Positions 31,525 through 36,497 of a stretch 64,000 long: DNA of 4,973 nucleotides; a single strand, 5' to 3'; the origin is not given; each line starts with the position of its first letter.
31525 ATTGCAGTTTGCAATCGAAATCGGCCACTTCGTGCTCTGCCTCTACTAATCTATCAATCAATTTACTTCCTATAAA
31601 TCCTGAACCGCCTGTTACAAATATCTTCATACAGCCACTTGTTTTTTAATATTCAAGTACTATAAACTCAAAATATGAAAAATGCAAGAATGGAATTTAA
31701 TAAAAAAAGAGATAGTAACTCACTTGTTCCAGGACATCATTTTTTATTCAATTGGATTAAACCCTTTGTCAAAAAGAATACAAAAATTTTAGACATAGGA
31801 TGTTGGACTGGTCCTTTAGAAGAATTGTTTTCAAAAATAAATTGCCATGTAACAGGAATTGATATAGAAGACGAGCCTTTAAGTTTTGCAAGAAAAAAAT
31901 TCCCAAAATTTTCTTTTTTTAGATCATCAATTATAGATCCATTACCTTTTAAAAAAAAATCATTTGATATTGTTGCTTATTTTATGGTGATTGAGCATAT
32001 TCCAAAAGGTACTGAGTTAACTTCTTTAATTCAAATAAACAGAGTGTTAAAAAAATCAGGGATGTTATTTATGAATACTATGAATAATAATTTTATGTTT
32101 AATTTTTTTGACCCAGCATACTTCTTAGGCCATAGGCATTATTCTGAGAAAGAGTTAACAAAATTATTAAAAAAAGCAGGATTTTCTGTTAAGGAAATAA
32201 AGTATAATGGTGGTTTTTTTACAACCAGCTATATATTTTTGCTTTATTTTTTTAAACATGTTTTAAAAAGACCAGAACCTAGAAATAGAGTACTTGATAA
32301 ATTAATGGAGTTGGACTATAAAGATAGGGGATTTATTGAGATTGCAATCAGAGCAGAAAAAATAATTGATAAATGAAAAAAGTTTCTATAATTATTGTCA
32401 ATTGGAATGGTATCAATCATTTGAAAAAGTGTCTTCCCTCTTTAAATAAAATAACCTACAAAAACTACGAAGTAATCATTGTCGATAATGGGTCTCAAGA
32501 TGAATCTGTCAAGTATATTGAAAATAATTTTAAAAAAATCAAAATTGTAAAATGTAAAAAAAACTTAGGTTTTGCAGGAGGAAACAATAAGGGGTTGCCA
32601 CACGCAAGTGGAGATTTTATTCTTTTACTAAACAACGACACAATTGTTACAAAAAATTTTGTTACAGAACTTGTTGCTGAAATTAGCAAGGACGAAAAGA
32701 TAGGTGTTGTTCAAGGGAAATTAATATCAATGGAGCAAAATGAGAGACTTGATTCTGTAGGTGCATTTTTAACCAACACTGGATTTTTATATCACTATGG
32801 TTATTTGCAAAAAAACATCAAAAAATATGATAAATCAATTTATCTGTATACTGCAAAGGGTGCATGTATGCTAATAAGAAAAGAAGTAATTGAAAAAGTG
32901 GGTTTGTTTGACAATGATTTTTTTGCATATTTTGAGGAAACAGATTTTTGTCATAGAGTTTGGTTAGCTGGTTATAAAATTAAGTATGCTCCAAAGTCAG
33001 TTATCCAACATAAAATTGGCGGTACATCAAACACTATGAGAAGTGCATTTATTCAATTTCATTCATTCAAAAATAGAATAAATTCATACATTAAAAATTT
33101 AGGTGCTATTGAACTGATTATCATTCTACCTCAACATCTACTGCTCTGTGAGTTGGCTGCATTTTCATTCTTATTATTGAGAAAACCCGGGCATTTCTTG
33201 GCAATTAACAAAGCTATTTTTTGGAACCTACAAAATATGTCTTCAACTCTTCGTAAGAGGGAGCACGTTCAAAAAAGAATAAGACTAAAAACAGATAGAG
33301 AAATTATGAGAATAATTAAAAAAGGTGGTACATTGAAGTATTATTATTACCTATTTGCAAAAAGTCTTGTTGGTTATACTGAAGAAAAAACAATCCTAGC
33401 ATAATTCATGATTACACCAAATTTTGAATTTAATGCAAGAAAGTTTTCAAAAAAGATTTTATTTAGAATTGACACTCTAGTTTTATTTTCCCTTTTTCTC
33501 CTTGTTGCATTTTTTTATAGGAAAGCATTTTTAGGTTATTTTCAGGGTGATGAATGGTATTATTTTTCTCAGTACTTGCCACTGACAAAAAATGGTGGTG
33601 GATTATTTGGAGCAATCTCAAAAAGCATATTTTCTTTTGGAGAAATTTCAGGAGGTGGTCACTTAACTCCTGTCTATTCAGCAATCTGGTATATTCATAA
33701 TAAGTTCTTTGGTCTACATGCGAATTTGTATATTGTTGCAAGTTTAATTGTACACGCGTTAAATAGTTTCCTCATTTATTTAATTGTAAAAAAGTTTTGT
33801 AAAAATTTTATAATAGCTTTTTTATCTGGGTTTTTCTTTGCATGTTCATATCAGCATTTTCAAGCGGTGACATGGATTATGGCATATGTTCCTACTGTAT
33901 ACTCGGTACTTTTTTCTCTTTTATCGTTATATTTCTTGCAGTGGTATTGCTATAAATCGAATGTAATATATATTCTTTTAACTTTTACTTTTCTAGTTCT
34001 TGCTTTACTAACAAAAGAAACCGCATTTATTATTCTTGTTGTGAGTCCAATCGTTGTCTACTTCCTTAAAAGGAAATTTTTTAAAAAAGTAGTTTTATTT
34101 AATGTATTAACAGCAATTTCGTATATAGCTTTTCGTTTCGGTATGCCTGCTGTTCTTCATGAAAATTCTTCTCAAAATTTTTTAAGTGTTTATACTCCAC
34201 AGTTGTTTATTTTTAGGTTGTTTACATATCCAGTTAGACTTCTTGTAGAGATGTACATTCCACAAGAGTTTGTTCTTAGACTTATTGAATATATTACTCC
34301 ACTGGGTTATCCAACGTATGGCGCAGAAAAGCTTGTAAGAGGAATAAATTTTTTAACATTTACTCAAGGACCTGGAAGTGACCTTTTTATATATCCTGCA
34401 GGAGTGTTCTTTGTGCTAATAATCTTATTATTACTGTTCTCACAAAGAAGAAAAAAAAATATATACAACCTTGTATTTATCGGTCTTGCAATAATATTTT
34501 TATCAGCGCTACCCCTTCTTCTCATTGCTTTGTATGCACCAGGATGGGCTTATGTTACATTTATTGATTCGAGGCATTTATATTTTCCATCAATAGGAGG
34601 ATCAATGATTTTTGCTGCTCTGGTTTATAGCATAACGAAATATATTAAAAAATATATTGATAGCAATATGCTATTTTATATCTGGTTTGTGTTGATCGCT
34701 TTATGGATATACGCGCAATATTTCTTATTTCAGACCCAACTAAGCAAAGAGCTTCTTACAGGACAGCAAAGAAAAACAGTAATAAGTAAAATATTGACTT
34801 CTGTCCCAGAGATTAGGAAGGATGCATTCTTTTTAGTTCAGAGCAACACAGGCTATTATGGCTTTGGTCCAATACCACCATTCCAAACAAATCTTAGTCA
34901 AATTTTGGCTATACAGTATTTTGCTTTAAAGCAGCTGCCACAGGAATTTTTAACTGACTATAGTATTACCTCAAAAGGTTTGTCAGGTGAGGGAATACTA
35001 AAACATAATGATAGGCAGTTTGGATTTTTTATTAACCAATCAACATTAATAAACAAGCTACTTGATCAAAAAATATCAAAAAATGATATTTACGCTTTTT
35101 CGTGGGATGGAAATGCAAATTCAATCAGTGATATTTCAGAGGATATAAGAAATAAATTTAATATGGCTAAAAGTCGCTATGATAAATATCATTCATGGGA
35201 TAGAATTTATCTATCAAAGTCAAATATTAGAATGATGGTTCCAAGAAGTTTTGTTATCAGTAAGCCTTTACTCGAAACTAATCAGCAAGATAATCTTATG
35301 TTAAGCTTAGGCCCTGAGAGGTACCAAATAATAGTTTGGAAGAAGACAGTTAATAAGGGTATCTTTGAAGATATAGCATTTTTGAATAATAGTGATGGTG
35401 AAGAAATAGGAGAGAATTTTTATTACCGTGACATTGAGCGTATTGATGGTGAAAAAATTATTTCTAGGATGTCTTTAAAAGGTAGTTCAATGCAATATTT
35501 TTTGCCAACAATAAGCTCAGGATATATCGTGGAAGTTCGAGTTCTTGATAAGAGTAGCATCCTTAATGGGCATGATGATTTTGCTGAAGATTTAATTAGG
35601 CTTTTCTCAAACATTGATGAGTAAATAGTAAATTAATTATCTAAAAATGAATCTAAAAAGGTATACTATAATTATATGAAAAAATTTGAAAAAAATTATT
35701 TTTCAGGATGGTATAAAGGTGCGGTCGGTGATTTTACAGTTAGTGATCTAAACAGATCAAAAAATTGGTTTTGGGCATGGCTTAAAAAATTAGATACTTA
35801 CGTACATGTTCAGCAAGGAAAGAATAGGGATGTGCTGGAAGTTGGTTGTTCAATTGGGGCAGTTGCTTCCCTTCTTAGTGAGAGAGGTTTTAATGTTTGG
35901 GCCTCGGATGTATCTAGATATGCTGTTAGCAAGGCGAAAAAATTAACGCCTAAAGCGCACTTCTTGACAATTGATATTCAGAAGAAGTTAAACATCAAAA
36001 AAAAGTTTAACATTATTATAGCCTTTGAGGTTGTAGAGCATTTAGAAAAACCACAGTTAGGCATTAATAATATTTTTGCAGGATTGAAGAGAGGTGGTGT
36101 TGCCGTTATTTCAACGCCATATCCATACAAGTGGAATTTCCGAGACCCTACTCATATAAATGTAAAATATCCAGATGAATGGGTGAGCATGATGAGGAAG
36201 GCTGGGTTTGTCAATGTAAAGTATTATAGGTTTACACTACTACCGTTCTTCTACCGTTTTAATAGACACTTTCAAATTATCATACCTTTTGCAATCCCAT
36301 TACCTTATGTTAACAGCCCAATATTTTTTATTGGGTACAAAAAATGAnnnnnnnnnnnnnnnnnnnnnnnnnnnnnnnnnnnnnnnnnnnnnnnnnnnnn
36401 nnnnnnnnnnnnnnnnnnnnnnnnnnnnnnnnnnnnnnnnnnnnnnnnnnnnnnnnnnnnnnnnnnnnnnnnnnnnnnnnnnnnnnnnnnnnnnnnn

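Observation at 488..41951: Second paralog family: four YfhO-like membrane proteins sharing a C-terminal beta-domain motif, three with an extra C-terminal TM anchor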

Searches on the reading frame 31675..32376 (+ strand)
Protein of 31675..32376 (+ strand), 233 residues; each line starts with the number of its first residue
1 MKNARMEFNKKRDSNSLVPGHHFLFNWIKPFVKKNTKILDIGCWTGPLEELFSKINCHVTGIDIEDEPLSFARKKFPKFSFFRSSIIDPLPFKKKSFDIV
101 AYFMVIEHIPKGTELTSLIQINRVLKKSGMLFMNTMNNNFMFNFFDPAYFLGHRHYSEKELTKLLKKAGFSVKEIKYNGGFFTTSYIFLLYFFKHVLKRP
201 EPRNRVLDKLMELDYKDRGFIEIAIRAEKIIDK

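Call 8: search_protein_families(library=pfam, proteins=[window:31675-32376:+], max_evalue=0.01)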
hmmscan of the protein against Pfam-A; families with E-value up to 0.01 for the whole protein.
window:31675-32376:+ (233 aa): 9 families
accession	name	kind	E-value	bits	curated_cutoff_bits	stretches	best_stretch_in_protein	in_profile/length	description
PF08241.18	Methyltransf_11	-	7.1e-15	55.9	21.2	1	39-132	1-94/95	Methyltransferase domain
PF13489.12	Methyltransf_23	-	2e-14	54.1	27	1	32-173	20-162/164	Methyltransferase domain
PF13649.12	Methyltransf_25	-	6.8e-14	52.8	27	1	38-129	1-97/97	Methyltransferase domain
PF13847.12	Methyltransf_31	-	1.3e-13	51.2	27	1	33-137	2-113/145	Methyltransferase domain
PF08242.18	Methyltransf_12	-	4e-10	40.7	30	1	39-131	1-98/98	Methyltransferase domain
PF01209.24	Ubie_methyltran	-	5.9e-06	26.2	20.1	1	32-141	45-159/233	ubiE/COQ5 methyltransferase family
PF02353.26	CMAS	-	0.00012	21.9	27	1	32-138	60-169/273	Mycolic acid cyclopropane synthetase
PF21982.2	RecX_HTH1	-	0.0024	18.3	26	1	149-175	7-33/40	RecX, first three-helix domain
PF11968.14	Bmt2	-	0.0024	18.2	20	1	25-175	37-181/221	25S rRNA (adenine(2142)-N(1))-methyltransferase, Bmt2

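Call 77: search_protein_families(library=ncbifam, proteins=[window:31675-32376:+], max_evalue=0.01)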
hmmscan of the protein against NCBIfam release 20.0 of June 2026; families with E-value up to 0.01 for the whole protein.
window:31675-32376:+ (233 aa): 29 families (the best 25 are shown)
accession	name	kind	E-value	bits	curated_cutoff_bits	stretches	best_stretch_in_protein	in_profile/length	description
TIGR01983.1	UbiG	equivalog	2.7e-15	56.3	102.95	1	5-141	29-159/228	bifunctional 2-polyprenyl-6-hydroxyphenol methylase/3-demethylubiquinol 3-O-methyltransferase UbiG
NF043040.1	corrin_prot_MT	hypoth_equivalog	3.5e-13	49.5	180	1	31-132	38-146/216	corrinoid protein-associated methyltransferase CpaM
NF045667.1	MTase_DVU1556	equivalog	4.9e-11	42.5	155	1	33-173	21-163/213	DVU_1556 family methyltransferase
NF001244.0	PRK00216.1-5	equivalog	2.5e-10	40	216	1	26-137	42-157/236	bifunctional demethylmenaquinone methyltransferase/2-methoxy-6-polyprenyl-1,4-benzoquinol methylase UbiE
TIGR01934.1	MenG_MenH_UbiE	subfamily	3.4e-10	39.6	158.35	1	32-134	37-142/223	ubiquinone/menaquinone biosynthesis methyltransferase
TIGR02072.1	BioC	equivalog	1.1e-08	35.2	184.95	1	26-173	25-174/244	malonyl-ACP O-methyltransferase BioC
NF008300.0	PRK11088.1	equivalog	8.2e-08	32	303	1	31-161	82-207/272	23S rRNA (guanine(745)-N(1))-methyltransferase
NF001243.0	PRK00216.1-4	equivalog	1.9e-06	27.4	235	1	32-151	45-168/237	demethylmenaquinone methyltransferase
NF008686.0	PRK11705.1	equivalog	4.8e-06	25.9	400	1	33-140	166-272/383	cyclopropane fatty acyl phospholipid synthase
TIGR02021.1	BchM-ChlM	equivalog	5.7e-06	25.9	158.9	1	24-142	44-164/218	magnesium protoporphyrin IX methyltransferase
NF041536.1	ArsM_DUF2284_UU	exception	7.1e-06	24.6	575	1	33-134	75-181/459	arsenite methyltransferase/DUF2284 domain selenoprotein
NF007610.0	PRK10258.1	equivalog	1e-05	25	342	1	33-138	41-143/251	malonyl-ACP O-methyltransferase BioC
TIGR02752.1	MenG_heptapren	equivalog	3.1e-05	23.6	419.85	1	32-155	43-170/231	demethylmenaquinone methyltransferase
NF045882.1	PLipidMtase_Leg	equivalog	3.3e-05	23.8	390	1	18-138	26-149/207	phospholipid N-methyltransferase PmtA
NF041537.1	ArsM_AhpD_UU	exception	3.8e-05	22.7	510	1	32-196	74-247/345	arsenite methyltransferase/AhpD domain selenoprotein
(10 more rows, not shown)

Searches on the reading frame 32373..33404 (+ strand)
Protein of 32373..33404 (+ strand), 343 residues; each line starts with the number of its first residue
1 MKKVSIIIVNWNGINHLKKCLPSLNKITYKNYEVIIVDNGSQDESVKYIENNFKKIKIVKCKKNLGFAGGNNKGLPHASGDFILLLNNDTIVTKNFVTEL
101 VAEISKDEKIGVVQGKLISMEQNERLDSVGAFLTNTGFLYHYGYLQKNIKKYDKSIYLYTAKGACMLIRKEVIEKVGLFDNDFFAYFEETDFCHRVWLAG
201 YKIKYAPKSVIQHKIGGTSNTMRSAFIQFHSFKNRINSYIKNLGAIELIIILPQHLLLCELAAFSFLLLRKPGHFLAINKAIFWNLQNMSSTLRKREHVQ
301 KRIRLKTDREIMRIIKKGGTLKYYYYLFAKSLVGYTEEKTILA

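Call 8: search_protein_families(library=pfam, proteins=[window:32373-33404:+], max_evalue=0.01)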
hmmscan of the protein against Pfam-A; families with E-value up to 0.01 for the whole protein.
window:32373-33404:+ (343 aa): 7 families
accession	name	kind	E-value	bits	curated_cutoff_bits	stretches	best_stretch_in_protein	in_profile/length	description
PF00535.33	Glycos_transf_2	-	2.5e-28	99.5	23.3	1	5-176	1-167/168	Glycosyl transferase family 2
PF13641.12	Glyco_tranf_2_3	-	1.6e-19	71.3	27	1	4-214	3-212/230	Glycosyltransferase like family 2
PF13632.12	Glyco_trans_2_3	-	6.2e-16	59.2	27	1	82-269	1-171/198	Glycosyl transferase family group 2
PF10111.15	Glyco_tranf_2_2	-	8e-10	39.1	27.3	1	21-211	19-214/276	Glycosyltransferase like family 2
PF13506.12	Glyco_transf_21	-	6.3e-07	29.5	21.7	1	73-219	24-159/174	Glycosyl transferase family 21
PF13712.12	Glyco_tranf_2_5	-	0.00049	20.3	27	1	55-203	29-177/210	Glycosyltransferase like family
PF02709.20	Glyco_transf_7C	-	0.0031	17.6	23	0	150-208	8-67/78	N-terminal domain of galactosyltransferase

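Call 77: search_protein_families(library=ncbifam, proteins=[window:32373-33404:+], max_evalue=0.01)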
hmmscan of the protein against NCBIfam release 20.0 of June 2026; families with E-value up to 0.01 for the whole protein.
window:32373-33404:+ (343 aa): 28 families (the best 25 are shown)
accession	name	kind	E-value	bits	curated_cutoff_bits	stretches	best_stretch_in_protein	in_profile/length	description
TIGR03937.1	PgaC_IcaA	equivalog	6.7e-24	84.6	422.3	1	2-210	45-247/407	poly-beta-1,6-N-acetyl-D-glucosamine synthase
TIGR03965.1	mycofact_glyco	equivalog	4.2e-23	82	280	1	2-214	74-281/467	mycofactocin biosynthesis glycosyltransferase MftF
NF038299.1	EPS_HpsN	equivalog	3.5e-22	78.8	425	1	3-259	2-269/317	hormogonium polysaccharide biosynthesis glycosyltransferase HpsN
TIGR01556.1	rhamnosyltran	subfamily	1.1e-20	73.9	200.55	1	23-220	13-207/281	rhamnosyltransferase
NF041875.1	EPS_EpsD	equivalog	1e-19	71.1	370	1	4-215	1-208/325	exopolysaccharide biosynthesis glycosyltransferase EpsD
TIGR04283.1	glyco_like_mftF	equivalog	2.5e-17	63.2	182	1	4-211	1-183/221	TIGR04283 family arsenosugar biosynthesis glycosyltransferase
NF007482.0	PRK10073.1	equivalog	1e-16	60.9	423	1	2-148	6-156/334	glycosyltransferase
TIGR03111.1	glyc2_xrt_Gpos1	hypoth_equivalog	6.6e-14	51.5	363.95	1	3-192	50-244/439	TIGR03111 family XrtG-associated glycosyltransferase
NF041394.1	GtaseAglG_Halo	equivalog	1.8e-13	50.5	440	1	3-215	2-217/304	glucosyl-dolichyl phosphate glucuronosyltransferase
NF053739.1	GlytfEpsEBac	equivalog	2.1e-13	49.9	450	1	3-122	2-125/265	glycosyltransferase EpsE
NF047683.1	TeichurnBiosyTuaG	equivalog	1.7e-12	47.6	400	1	3-95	7-102/252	teichuronic acid biosynthesis protein TuaG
NF050050.1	ProtGlycPglI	equivalog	2.7e-12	46.7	500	1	1-107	1-111/306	GalNAc(5)-diNAcBac-PP-undecaprenol beta-1,3-glucosyltransferase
NF038302.1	EPS_HpsE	equivalog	3.8e-12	45.8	300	1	4-216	3-225/307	hormogonium polysaccharide biosynthesis glycosyltransferase HpsE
NF050113.1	gal_furan_GlfT1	equivalog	6.1e-11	42.2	330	1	6-207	3-200/290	galactofuranosyltransferase GlfT1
TIGR04242.1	nodulat_NodC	equivalog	1.1e-09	37.7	550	1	3-124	49-175/395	chitooligosaccharide synthase NodC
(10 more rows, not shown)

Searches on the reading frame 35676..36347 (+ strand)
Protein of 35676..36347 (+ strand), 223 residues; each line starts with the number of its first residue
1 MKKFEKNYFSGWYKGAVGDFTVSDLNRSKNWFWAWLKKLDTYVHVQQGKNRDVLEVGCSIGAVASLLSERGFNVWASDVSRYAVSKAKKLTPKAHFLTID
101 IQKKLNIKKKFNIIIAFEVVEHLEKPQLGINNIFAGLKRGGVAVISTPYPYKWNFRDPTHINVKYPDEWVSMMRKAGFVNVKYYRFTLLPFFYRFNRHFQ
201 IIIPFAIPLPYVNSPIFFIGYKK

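Call 8: search_protein_families(library=pfam, proteins=[window:35676-36347:+], max_evalue=0.01)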
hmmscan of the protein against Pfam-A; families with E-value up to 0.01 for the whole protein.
window:35676-36347:+ (223 aa): 9 families
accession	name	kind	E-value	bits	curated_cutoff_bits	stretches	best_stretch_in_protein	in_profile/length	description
PF13489.12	Methyltransf_23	-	2.7e-18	66.7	27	1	47-182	20-163/164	Methyltransferase domain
PF08241.18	Methyltransf_11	-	9.8e-12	45.8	21.2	1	54-145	1-95/95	Methyltransferase domain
PF13649.12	Methyltransf_25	-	9.2e-11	42.7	27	1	53-141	1-97/97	Methyltransferase domain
PF08242.18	Methyltransf_12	-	1.3e-10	42.3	30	1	54-142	1-97/98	Methyltransferase domain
PF13847.12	Methyltransf_31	-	1.9e-08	34.6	27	1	49-150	3-119/145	Methyltransferase domain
PF05401.17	NodS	-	8.4e-07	29.5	24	1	46-124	40-120/201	Nodulation protein S (NodS)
PF05219.18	DREV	-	0.00067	19.3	26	1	40-152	85-193/265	DREV methyltransferase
PF02353.26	CMAS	-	0.00076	19.3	27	1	43-147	58-166/273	Mycolic acid cyclopropane synthetase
PF01728.25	FtsJ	-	0.0014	19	24.1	1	36-109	9-83/181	FtsJ-like methyltransferase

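Call 77: search_protein_families(library=ncbifam, proteins=[window:35676-36347:+], max_evalue=0.01)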
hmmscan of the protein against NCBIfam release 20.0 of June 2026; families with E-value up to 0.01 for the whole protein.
window:35676-36347:+ (223 aa): 26 families (the best 25 are shown)
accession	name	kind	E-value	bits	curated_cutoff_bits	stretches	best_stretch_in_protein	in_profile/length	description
TIGR01983.1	UbiG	equivalog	2.9e-13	49.6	102.95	1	46-147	46-153/228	bifunctional 2-polyprenyl-6-hydroxyphenol methylase/3-demethylubiquinol 3-O-methyltransferase UbiG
TIGR02072.1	BioC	equivalog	2.1e-08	34.3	184.95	1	48-150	33-137/244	malonyl-ACP O-methyltransferase BioC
TIGR04345.1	ovoA_Cterm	equivalog_domain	2.7e-08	33.7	170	1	90-159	114-183/242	putative 4-mercaptohistidine N1-methyltransferase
TIGR00537.1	hemK_rel_arch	hypoth_equivalog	2.9e-07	30.4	87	1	46-115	16-87/179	HemK2/MTQ2 family protein methyltransferase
TIGR02021.1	BchM-ChlM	equivalog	6.4e-07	29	158.9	1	49-124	54-132/218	magnesium protoporphyrin IX methyltransferase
NF045667.1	MTase_DVU1556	equivalog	1.2e-06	28.1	155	1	48-147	21-121/213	DVU_1556 family methyltransferase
NF002463.0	PRK01683.1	equivalog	1.7e-06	27.8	297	1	43-164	25-143/258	trans-aconitate 2-methyltransferase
NF008264.0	PRK11036.1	equivalog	5.5e-06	26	366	1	39-144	34-146/261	tRNA uridine 5-oxyacetic acid(34) methyltransferase CmoM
NF043040.1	corrin_prot_MT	hypoth_equivalog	1.5e-05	24.6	180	1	46-95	39-87/216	corrinoid protein-associated methyltransferase CpaM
NF041650.1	nod_mtase_NodS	equivalog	5.2e-05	23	300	1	45-125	34-116/190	nodulation methyltransferase NodS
NF011529.0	PRK14968.1-3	equivalog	6.8e-05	22.4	162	1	47-115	32-103/198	putative methyltransferase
NF008405.0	PRK11207.1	equivalog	7.6e-05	22.2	218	1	49-141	30-128/198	tellurite resistance methyltransferase TehB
NF007610.0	PRK10258.1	equivalog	9e-05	21.9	342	1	45-146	38-139/251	malonyl-ACP O-methyltransferase BioC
NF008992.0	PRK12335.1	equivalog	0.00017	20.9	303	1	45-142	118-220/289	SAM-dependent methyltransferase TehB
TIGR03534.1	RF_mod_PrmC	equivalog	0.00038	20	199.1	1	45-116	84-162/253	peptide chain release factor N(5)-glutamine methyltransferase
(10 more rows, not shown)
